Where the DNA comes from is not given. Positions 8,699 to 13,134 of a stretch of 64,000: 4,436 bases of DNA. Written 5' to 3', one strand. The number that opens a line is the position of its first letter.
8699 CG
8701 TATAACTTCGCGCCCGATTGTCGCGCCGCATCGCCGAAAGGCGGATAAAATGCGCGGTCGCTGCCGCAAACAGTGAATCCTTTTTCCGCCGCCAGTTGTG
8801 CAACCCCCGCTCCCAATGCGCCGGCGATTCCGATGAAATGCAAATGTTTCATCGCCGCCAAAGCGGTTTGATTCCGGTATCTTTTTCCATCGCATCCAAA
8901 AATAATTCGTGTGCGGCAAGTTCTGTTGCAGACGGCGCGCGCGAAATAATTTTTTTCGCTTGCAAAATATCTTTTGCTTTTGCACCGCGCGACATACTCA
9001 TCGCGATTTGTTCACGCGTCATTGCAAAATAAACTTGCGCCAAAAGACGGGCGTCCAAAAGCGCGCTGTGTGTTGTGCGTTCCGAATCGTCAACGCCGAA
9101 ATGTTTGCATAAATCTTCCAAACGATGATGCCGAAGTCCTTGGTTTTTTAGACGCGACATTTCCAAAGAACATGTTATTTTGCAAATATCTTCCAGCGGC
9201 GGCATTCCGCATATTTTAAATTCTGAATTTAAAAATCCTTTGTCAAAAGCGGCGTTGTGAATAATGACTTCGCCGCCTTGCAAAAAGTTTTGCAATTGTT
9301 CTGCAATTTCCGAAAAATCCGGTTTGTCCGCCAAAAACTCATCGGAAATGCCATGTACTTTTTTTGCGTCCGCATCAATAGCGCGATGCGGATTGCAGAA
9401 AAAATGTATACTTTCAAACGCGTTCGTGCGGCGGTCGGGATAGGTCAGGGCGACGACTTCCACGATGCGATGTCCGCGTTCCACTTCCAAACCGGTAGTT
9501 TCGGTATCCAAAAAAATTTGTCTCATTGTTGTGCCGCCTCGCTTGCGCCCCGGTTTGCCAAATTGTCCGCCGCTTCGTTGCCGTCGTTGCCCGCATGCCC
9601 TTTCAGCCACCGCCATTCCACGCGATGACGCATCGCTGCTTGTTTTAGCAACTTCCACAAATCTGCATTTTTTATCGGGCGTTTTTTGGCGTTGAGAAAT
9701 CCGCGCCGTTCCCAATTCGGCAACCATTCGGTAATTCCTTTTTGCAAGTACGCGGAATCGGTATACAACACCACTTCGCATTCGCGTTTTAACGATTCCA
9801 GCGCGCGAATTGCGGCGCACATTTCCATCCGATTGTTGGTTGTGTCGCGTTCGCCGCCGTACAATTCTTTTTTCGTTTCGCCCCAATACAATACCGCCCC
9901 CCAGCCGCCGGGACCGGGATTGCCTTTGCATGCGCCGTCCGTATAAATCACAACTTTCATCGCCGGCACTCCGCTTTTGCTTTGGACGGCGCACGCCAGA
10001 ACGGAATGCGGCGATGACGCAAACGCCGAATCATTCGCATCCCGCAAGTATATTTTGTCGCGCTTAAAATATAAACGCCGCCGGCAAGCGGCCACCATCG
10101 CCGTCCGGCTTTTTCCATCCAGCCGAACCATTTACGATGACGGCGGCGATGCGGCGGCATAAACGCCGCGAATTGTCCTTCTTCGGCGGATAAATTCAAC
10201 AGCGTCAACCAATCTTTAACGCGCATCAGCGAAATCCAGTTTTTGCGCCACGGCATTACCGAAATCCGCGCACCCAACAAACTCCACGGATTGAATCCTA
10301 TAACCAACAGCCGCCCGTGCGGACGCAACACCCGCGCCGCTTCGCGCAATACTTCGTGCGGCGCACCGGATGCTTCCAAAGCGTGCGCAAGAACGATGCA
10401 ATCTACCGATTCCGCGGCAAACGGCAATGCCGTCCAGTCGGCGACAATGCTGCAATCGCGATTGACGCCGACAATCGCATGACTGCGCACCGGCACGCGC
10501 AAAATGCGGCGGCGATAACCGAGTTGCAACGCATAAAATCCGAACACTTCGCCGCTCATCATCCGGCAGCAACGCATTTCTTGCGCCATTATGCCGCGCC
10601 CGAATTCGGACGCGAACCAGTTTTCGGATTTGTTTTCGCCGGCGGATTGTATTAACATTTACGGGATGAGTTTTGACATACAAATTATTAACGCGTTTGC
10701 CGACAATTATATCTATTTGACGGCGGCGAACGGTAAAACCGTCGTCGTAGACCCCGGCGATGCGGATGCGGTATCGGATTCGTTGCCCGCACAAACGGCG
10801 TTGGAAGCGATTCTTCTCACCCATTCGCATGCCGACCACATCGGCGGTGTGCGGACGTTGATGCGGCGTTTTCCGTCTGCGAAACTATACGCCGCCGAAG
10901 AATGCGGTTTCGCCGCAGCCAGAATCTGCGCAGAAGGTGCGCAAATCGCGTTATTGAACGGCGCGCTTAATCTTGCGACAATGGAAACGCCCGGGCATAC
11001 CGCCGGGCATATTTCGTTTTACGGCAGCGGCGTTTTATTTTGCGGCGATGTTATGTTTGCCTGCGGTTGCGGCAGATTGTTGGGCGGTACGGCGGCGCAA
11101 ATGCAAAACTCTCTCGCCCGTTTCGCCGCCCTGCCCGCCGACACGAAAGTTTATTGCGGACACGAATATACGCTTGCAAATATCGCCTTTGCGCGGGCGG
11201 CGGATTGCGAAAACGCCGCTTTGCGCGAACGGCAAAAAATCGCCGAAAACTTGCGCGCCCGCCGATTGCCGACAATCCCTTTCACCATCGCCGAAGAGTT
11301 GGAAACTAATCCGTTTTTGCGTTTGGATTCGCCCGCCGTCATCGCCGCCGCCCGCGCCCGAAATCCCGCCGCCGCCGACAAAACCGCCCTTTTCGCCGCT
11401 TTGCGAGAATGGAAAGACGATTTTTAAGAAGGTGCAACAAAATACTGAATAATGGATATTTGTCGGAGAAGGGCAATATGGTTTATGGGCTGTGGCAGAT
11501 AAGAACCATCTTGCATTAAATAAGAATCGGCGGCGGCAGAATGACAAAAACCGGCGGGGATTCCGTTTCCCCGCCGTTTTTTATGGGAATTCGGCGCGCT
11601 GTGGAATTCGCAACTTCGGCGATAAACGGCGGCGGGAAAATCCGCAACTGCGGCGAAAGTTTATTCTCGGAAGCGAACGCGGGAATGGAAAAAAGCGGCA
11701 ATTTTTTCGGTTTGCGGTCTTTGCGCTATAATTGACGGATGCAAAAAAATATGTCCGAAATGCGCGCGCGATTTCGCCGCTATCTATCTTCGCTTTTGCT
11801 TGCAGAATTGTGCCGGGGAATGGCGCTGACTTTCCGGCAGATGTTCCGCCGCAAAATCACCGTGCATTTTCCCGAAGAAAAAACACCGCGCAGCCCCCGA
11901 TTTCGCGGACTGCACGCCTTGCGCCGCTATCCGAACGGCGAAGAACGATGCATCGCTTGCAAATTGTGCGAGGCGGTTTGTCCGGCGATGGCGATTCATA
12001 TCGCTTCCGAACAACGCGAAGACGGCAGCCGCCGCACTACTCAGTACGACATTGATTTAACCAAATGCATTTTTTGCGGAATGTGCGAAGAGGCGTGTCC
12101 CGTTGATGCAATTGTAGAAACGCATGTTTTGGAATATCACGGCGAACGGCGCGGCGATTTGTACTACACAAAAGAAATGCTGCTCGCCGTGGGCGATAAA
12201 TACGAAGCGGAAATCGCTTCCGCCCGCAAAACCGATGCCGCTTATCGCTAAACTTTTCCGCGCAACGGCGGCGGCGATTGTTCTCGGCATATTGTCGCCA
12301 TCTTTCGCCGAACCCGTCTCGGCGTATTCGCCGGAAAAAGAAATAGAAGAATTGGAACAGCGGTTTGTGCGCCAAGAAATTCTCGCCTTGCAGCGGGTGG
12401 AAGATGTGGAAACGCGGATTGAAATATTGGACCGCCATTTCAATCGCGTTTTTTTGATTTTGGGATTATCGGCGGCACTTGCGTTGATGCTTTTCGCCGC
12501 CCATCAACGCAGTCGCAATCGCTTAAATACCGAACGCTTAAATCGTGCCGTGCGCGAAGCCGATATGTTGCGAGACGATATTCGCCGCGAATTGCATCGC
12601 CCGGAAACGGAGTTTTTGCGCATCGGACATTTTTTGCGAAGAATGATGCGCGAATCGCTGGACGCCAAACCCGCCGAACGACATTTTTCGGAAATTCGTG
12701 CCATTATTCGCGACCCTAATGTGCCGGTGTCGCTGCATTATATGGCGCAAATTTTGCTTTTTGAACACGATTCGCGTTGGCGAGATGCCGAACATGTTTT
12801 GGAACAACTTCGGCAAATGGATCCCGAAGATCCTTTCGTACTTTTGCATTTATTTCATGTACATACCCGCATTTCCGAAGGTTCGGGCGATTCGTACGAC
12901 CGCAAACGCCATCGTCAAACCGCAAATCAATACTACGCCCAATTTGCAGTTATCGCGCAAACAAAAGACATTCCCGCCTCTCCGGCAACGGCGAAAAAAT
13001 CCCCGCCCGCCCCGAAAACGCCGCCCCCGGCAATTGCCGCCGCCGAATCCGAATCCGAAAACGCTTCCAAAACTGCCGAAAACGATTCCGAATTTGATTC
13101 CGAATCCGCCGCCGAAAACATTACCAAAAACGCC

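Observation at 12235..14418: Large membrane protein with highly acidic Ser/Glu-rich tandem repeats, translationally coupled to nuoI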

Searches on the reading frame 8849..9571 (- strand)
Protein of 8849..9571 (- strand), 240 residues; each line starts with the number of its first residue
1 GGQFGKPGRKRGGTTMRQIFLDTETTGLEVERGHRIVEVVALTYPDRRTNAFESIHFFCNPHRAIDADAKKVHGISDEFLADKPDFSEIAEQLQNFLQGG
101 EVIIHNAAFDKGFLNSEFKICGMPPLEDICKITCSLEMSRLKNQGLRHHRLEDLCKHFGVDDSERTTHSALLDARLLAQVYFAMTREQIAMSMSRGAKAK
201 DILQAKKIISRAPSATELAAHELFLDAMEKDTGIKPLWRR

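Call 21: search_protein_families(library=pfam, proteins=[window:8849-9571:-], max_evalue=0.00001)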
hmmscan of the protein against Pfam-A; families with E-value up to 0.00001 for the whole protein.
window:8849-9571:- (240 aa): 1 family
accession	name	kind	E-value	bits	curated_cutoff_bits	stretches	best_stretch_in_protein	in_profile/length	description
PF00929.31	RNase_T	-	1.8e-34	120.1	24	1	19-181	1-164/164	Exonuclease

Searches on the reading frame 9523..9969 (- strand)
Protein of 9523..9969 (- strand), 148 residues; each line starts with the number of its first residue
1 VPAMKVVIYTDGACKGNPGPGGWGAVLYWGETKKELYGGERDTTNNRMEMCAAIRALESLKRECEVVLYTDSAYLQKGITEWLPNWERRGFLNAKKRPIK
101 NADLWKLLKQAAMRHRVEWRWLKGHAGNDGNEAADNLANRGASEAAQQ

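Call 21: search_protein_families(library=pfam, proteins=[window:9523-9969:-], max_evalue=0.00001)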
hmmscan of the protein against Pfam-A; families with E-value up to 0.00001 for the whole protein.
window:9523-9969:- (148 aa): 1 family
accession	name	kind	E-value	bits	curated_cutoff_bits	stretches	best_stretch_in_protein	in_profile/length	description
PF00075.30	RNase_H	-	1.4e-48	165.1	25.8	1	5-142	3-140/141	RNase H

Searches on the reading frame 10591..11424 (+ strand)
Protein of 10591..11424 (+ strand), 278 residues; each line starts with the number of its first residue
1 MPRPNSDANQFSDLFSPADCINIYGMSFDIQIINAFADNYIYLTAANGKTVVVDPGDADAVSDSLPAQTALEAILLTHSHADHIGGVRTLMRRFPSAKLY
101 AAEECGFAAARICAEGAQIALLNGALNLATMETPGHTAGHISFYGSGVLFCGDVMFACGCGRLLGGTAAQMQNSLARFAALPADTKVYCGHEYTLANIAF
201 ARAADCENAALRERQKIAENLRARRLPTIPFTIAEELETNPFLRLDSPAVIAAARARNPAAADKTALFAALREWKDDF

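Call 5: search_protein_families(library=pfam, proteins=[window:10591-11424:+], max_evalue=1)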
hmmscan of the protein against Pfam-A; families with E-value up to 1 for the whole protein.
window:10591-11424:+ (278 aa): 7 families
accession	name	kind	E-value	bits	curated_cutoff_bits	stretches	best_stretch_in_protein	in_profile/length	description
PF16123.11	HAGH_C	-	6.7e-26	90.9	25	1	192-278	1-83/83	Hydroxyacylglutathione hydrolase C-terminus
PF00753.33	Lactamase_B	-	8.3e-20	72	22.7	2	40-105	7-78/196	Metallo-beta-lactamase superfamily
PF12706.13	Lactamase_B_2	-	9.3e-07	29.1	27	1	66-108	17-69/200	Beta-lactamase superfamily domain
PF13483.12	Lactamase_B_3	-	0.0027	18.2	24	1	43-84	11-50/160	Beta-lactamase superfamily domain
PF23023.1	Anti-Pycsar_Apyc1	-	0.0028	17.6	50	1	27-93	2-76/250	Anti-Pycsar protein Apyc1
PF19583.5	ODP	-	0.011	16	27.2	1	41-157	5-139/194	ODP family beta lactamase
PF16661.11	Lactamase_B_6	-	0.048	13.5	27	1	50-97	8-62/193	Metallo-beta-lactamase superfamily domain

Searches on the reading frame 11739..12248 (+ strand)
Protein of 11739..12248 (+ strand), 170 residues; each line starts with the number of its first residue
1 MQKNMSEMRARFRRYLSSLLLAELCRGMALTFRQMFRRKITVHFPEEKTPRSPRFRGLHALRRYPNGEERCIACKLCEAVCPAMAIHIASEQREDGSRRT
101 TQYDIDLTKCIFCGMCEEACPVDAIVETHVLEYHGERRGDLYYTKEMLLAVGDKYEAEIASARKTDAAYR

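Call 5: search_protein_families(library=pfam, proteins=[window:11739-12248:+], max_evalue=1)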
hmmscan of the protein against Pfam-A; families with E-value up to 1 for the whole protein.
window:11739-12248:+ (170 aa): 18 families
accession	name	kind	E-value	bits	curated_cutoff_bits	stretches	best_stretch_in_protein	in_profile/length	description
PF00037.32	Fer4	-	9.9e-15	54.1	21.1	2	104-125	2-23/24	4Fe-4S binding domain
PF12838.12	Fer4_7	-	1.6e-12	48.1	27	1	70-124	1-52/52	4Fe-4S dicluster domain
PF13187.11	Fer4_9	-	1.2e-09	38.5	27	1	70-125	1-52/52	4Fe-4S dicluster domain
PF13484.11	Fer4_16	-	2.3e-09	38.3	30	2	109-140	1-29/66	4Fe-4S double cluster binding domain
PF13183.11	Fer4_8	-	7.7e-09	36.4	27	2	69-123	3-67/68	4Fe-4S dicluster domain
PF14697.11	Fer4_21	-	8.1e-09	35.9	35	2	66-86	36-57/59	4Fe-4S dicluster domain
PF12837.12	Fer4_6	-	3.3e-08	33.5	25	2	105-125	4-24/24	4Fe-4S binding domain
PF13237.11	Fer4_10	-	3.7e-08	33.6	25.5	1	68-121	6-53/53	4Fe-4S dicluster domain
PF12797.12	Fer4_2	-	1.6e-07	31.2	24.5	2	68-83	7-22/22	4Fe-4S binding domain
PF25160.1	LdpA_Fe-S-bd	-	2e-05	24.7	27.6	2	75-128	7-46/49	LdpA Fe-S cluster-binding domain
PF13534.11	Fer4_17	-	2.5e-05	25.2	22.2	2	70-123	1-59/61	4Fe-4S dicluster domain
PF12800.12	Fer4_4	-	4.1e-05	24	24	2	69-83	2-16/17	4Fe-4S binding domain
PF12798.12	Fer4_3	-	0.0003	21.8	27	1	110-124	1-15/15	4Fe-4S binding domain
PF13746.11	Fer4_18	-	0.028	15.1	27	0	64-120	54-95/114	4Fe-4S dicluster domain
PF13370.11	Fer4_13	-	0.057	14.6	24.5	1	69-83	4-18/58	4Fe-4S single cluster domain of Ferredoxin I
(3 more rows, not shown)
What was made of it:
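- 11739..12251 (+): nuoI (NADH-quinone oxidoreductase subunit I). It stands apart from all other nuo genes. Gene callers prefer the ATG at 11751. Two 4Fe-4S motifs (call 5).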

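Call 7: search_protein_families(library=ncbifam, proteins=[window:11739-12248:+], max_evalue=1)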
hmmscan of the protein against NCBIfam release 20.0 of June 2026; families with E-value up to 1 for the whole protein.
window:11739-12248:+ (170 aa): 123 families (the best 25 are shown)
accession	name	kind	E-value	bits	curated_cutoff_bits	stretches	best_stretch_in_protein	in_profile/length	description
NF004538.0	PRK05888.1-4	equivalog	9.6e-89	295.1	135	1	11-170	3-162/162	NADH-quinone oxidoreductase subunit NuoI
NF004539.0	PRK05888.1-5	equivalog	2.3e-71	238.7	225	1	12-170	4-162/162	NADH-quinone oxidoreductase subunit NuoI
TIGR01971.1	NuoI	subfamily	7.9e-46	154.6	113.05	1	27-148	1-121/121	NADH-quinone oxidoreductase, chain I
NF004537.0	PRK05888.1-3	equivalog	1.2e-39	135.9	163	1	17-150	16-155/204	NADH-quinone oxidoreductase subunit NuoI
NF004536.0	PRK05888.1-1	equivalog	1.2e-37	128.9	212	1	23-153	12-142/180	NADH-quinone oxidoreductase subunit NuoI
NF004542.0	PRK05888.2-3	equivalog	1.3e-33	116.2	248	1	3-150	15-164/203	NADH-quinone oxidoreductase subunit NuoI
NF004544.0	PRK05888.2-6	equivalog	2.8e-30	105.5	457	1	12-150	22-161/220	NADH-quinone oxidoreductase subunit NuoI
NF004540.0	PRK05888.2-1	equivalog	4.7e-23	81.3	215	1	24-146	4-124/139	NADH-quinone oxidoreductase subunit NuoI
NF004545.0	PRK05888.3-1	equivalog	9.4e-22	77.3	229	1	24-147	26-145/154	NADH-quinone oxidoreductase subunit NuoI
TIGR00403.1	ndhI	equivalog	1.3e-19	70.5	302.35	1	25-145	23-139/183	NAD(P)H-quinone oxidoreductase subunit I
NF040612.1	F420_dehyd_FpoI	exception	1.3e-19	70.4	180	1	31-148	9-124/135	F420H2 dehydrogenase subunit FpoI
NF004541.0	PRK05888.2-2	equivalog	3.1e-19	69.4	217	1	20-149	16-135/168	NADH-quinone oxidoreductase subunit NuoI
NF009053.0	PRK12387.1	subfamily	6.5e-18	65.1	204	1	37-156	11-121/180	formate hydrogenlyase complex iron-sulfur subunit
NF006076.0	PRK08222.1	equivalog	7.6e-18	65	270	1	39-164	13-129/181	hydrogenase 4 subunit H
NF004543.0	PRK05888.2-5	equivalog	8.1e-16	58.1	243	1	30-131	25-123/217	NADH-quinone oxidoreductase subunit NuoI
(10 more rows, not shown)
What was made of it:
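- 11739..12251 (+): NF004538 NuoI equivalog at 295 bits against a cut-off of 135, full length (call 7).
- On NuoI (the upstream gene, not X): NF004538 at 295 bits (cut-off 135), covering 3-162 of 162 model positions (call 7).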

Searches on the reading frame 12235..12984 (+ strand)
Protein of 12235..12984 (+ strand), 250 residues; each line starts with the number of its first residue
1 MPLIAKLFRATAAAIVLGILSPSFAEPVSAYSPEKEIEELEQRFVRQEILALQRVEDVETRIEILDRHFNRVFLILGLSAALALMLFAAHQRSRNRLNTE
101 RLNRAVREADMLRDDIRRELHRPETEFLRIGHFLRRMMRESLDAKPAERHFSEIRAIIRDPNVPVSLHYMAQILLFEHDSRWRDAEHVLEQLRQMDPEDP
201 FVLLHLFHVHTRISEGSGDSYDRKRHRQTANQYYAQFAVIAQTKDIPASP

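Call 17: find_homologous_proteins(query=A3, max_evalue=0.01)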
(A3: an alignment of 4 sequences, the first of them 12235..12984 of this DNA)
Query A3 (4 sequences) (250 aa, profile of the alignment): 3 proteins with E <= 0.01 among 8000 candidates.
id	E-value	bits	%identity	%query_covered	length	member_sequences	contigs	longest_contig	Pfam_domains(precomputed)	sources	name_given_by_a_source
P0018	6.6e-86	306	50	84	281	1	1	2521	-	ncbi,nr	ncbi:MAG: hypothetical protein HAW59_05050, partial [Betaproteobacteria bacterium]|nr:hypothetical p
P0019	2.5e-79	284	48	74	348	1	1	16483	-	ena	-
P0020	6.6e-70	254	42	90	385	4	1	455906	-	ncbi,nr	ncbi:hypothetical protein NQX30_06525, partial [Candidatus Persebacteraceae bacterium Df01]|nr:hypot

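Call 31: search_solved_structures(query=A3, max_evalue=1, show_alignments=2)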
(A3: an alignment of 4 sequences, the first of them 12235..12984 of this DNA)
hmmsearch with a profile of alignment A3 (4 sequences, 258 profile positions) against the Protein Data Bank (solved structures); distinct sequences matched with E-value up to 1: 9.
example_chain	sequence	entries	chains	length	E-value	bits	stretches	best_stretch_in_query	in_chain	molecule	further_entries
7rqf_A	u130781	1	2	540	0.22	14.3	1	160-252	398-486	TPR repeat-containing protein PA4667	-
4rg6_A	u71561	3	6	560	0.44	13.2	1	162-222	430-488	Cell division cycle protein 27 homolog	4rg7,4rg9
5khu_F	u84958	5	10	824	0.79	12.4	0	162-222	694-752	Cell division cycle protein 27 homolog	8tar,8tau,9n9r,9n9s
5g04_F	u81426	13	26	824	0.8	12.4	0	162-222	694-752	CELL DIVISION CYCLE PROTEIN 27 HOMOLOG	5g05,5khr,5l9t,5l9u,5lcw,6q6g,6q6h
4ui9_F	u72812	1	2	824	0.8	12.4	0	162-222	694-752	CELL DIVISION CYCLE PROTEIN 27 HOMOLOG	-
5a31_F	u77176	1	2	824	0.8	12.4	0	162-222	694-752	ANAPHASE-PROMOTING COMPLEX SUBUNIT 3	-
9w2t_f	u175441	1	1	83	0.87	12.3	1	82-110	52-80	ATP synthase F(0) complex subunit f, mitochondrial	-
6zbb_f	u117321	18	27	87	0.96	12.1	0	82-110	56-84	ATP synthase subunit f, mitochondrial | ATP synthase F(0) complex subunit f, mitochondrial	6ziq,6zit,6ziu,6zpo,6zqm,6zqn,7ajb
6tt7_R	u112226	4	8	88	0.98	12.1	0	82-110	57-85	ATP synthase membrane subunit f | ATP synthase F(0) complex subunit f, mitochondrial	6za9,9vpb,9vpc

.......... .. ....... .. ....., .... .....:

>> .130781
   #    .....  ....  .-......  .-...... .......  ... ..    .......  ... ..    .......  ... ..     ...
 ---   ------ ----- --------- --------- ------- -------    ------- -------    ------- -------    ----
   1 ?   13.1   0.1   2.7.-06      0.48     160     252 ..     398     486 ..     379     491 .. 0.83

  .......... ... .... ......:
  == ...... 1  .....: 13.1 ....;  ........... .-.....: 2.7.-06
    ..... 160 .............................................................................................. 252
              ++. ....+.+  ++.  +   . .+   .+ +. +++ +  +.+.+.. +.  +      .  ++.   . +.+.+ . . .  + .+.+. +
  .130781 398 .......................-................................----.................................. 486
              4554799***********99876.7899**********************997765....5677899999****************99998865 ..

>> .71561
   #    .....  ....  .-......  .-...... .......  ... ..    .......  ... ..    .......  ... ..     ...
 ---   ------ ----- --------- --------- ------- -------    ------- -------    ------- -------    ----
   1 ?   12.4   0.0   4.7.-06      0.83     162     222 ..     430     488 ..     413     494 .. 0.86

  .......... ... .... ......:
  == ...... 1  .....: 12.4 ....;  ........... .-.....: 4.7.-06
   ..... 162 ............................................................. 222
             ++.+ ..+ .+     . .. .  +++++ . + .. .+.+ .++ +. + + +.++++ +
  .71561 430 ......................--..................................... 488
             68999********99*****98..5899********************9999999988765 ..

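Call 57: search_protein_families(library=pfam, alignment_id=A5, max_evalue=0.1)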
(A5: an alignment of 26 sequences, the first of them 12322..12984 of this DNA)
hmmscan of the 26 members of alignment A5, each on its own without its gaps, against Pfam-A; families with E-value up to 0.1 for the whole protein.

A. member 1, window:12322-12984:+ (221 aa): 2 families
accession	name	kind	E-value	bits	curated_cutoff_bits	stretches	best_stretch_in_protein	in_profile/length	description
PF13431.12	TPR_17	-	0.087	13.6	24.4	0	126-153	4-29/34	Tetratricopeptide repeat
PF23831.1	DUF7201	-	0.094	12.9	27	0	5-56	65-113/142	Coiled-coil region of unknown function (DUF7201)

B. families by the number of members that match (of 26 scanned): 25 families
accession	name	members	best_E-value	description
PF13428.12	TPR_14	9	2.6e-05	Tetratricopeptide repeat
PF14559.12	TPR_19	7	0.0008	Tetratricopeptide repeat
PF14316.11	DUF4381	5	0.00022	Domain of unknown function (DUF4381)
PF13414.12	TPR_11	2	6.6e-05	TPR repeat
PF13431.12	TPR_17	2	0.0028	Tetratricopeptide repeat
PF13176.12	TPR_7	2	0.0077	Tetratricopeptide repeat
PF19189.6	Mtf2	2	0.019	Mtf2 family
PF23831.1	DUF7201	2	0.032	Coiled-coil region of unknown function (DUF7201)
PF05478.16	Prominin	1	0.0098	Prominin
PF11561.13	Saw1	1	0.011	Single strand annealing-weakened 1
PF01594.21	AI-2E_transport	1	0.014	AI-2E family transporter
PF07719.23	TPR_2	1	0.017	Tetratricopeptide repeat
PF03477.21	ATP-cone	1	0.019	ATP cone domain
PF03954.19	Lectin_N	1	0.026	Hepatic lectin, N-terminal domain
PF23991.1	DUF7310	1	0.031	Coiled-coil region of unknown function (DUF7310)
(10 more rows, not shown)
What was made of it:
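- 12505..12969 (+): Membrane-proximal cytoplasmic TPR-like domain, aa 91-245. TPR_14 matches 9 of 26 members and TPR_19 matches 7 of 26 (call 57).
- On TPR superfamily (fold level): TPR_14 matches 9 of 26 members (call 57).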

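Call 62: predict_structure(alignment_id=A5)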
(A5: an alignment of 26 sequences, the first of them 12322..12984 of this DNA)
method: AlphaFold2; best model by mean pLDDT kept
length: 221 residues; sequences in the alignment: 26
mean_pLDDT: 92.4   pTM: 0.62
mean pLDDT of the five models: 92.4, 91.2, 91.0, 90.3, 88.1
residues with pLDDT >= 90: 181; 70-90: 32; 50-70: 6; < 50: 2
segments of 3 or more residues with pLDDT < 50: none
pLDDT, mean of each block of 10 residues (from residue 1): 77 89 92 93 95 97 97 97 91 85 94 91 97 95 97 98 95 95 96 97 96 71 44
secondary structure, 60 per line:
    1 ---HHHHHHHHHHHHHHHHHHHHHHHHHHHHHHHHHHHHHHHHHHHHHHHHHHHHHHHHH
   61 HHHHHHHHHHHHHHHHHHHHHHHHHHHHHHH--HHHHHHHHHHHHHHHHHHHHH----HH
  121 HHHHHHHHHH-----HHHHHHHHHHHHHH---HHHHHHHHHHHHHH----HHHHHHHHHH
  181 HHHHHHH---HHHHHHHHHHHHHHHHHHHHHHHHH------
elements in order: H4-91 H94-114 H119-130 H136-149 H153-166 H171-187 H191-215
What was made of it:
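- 12505..12969 (+): Domain model pLDDT 92 (call 62).
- The N-domain model has pLDDT 92 (call 62).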
